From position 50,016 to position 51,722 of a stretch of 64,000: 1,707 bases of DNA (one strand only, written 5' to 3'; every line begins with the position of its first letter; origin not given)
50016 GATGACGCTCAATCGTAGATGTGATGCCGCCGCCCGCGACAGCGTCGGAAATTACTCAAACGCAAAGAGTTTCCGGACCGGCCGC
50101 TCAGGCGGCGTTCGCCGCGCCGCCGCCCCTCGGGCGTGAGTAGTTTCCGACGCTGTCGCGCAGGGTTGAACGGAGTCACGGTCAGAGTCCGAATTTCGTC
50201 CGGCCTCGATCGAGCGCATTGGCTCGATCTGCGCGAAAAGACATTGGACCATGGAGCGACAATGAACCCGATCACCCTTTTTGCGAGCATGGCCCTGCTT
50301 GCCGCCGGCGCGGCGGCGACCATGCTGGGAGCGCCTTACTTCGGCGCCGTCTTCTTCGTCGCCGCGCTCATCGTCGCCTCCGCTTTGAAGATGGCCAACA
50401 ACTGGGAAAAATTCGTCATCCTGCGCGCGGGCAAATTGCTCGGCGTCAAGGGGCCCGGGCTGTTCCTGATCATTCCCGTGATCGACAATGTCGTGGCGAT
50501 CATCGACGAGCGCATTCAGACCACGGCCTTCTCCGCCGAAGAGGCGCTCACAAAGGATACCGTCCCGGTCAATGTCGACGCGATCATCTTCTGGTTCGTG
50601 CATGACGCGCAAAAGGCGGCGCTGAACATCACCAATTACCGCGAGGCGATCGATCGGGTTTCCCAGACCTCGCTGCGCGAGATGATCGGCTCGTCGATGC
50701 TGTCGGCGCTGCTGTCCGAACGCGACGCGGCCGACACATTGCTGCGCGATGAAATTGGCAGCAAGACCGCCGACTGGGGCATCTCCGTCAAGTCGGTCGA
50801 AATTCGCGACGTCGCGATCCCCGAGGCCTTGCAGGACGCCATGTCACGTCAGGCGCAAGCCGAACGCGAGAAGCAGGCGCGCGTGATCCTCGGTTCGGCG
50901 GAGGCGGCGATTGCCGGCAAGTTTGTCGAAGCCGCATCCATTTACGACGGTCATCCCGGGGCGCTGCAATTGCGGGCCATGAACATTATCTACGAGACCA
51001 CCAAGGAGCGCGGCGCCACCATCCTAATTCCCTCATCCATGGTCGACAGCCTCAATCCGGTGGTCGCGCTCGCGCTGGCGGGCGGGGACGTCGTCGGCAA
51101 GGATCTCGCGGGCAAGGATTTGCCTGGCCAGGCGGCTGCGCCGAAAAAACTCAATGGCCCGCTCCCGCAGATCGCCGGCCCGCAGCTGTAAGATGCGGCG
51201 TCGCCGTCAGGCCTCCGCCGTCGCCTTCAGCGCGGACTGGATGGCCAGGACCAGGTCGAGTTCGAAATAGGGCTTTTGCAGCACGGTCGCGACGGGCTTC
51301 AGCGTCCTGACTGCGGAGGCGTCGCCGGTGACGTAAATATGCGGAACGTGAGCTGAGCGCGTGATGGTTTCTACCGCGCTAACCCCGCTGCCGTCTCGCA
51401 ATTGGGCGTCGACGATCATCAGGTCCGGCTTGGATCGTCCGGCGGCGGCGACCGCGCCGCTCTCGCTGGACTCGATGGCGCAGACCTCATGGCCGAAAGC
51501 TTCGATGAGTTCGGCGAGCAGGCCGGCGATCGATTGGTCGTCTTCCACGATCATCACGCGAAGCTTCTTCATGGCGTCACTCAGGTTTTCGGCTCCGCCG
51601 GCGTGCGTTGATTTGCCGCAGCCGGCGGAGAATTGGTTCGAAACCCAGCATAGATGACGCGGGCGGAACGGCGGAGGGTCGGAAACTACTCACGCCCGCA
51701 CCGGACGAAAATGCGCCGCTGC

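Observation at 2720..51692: Twenty gene-oriented copies of a 22-nt intergenic motif (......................) define an apparently undescribed regulon element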

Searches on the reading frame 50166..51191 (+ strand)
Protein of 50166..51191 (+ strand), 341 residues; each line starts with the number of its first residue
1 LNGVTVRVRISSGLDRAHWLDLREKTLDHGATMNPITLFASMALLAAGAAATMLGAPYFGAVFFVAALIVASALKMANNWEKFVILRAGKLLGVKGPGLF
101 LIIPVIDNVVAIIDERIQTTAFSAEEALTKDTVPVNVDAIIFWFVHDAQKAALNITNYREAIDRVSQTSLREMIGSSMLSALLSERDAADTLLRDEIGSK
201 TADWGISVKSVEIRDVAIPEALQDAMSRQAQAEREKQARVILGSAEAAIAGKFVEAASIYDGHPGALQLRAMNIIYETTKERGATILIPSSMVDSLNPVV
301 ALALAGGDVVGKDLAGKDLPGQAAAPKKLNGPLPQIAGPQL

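Call 16: search_protein_families(library=pfam, proteins=[window:50166-51191:+], max_evalue=0.01)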
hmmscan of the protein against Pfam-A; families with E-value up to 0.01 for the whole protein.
window:50166-51191:+ (341 aa): 2 families
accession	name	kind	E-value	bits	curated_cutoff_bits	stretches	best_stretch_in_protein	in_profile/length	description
PF01145.31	Band_7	-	1.6e-35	123.2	23.6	1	77-246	3-175/176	SPFH domain / Band 7 family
PF13421.11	Band_7_1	-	0.00079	19.5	24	1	158-231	133-208/211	SPFH domain-Band 7 family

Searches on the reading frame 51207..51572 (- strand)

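Call 16: search_protein_families(library=pfam, proteins=[window:51207-51572:-], max_evalue=0.01)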
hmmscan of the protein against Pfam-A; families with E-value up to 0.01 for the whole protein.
window:51207-51572:- (121 aa): 1 family
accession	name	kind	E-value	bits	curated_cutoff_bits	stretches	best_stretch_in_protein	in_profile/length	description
PF00072.30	Response_reg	-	5.6e-12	46.2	30.2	1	6-108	1-107/111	Response regulator receiver domain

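Call 24: search_protein_families(library=ncbifam, proteins=[window:51207-51572:-], max_evalue=0.001)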
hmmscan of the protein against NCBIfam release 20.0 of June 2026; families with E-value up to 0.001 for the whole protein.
window:51207-51572:- (121 aa): 57 families (the best 25 are shown)
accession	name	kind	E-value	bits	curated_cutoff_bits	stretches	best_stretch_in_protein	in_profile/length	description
NF006623.1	PRK09191.1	subfamily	4.7e-21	75.7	240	1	4-118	138-255/258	PhyR family response regulator anti-anti-sigma factor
NF009971.0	PRK13435.1-2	subfamily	9.6e-16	57.9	151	1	5-111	2-109/141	response regulator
NF009973.0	PRK13435.1-4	equivalog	2e-10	40.9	158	1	3-108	8-115/154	response regulator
NF045717.1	DVU0259_DivK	exception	2.9e-10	40.4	160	1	5-115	4-116/117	DVU0259 family response regulator domain-containing protein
NF007820.0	PRK10529.1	equivalog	1.6e-09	37.5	325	1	5-83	3-80/225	two-component system response regulator KdpE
NF040689.1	MtrAB_MtrA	equivalog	1.7e-09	37.4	300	1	6-118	1-116/219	MtrAB system response regulator MtrA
NF009972.0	PRK13435.1-3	subfamily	6.4e-09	35.7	119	1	2-103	15-116/146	response regulator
NF033791.1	ActR_PrrA_rreg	equivalog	7.2e-09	35.9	250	1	6-101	4-103/173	ActR/PrrA/RegA family redox response regulator transcription factor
NF008296.0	PRK11083.1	equivalog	7.7e-09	35.3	273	1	1-86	1-85/228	two-component system response regulator CreB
TIGR02154.1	PhoB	equivalog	1.6e-08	34.2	296.2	1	4-118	3-123/226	phosphate regulon transcriptional regulator PhoB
NF009974.0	PRK13435.1-6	equivalog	1.7e-08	34.2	171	1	3-104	5-108/155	response regulator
NF041832.1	near_NosP_CTERM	subfamily_domain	4.8e-08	32.5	400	1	2-87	250-339/370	NahK/ErcS family hybrid sensor histidine kinase/response regulator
NF046022.1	RespRegCpdRBruc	equivalog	1.1e-07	31.8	180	1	5-117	3-119/120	cell cycle two-component system response regulator CpdR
NF006900.1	PRK09390.1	equivalog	2.1e-07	30.7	255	1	3-119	4-124/203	response regulator FixJ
TIGR02956.1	TMAO_torS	equivalog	2.8e-07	29.1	676.5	1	3-119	701-824/967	TMAO reductase system sensor histidine kinase/response regulator TorS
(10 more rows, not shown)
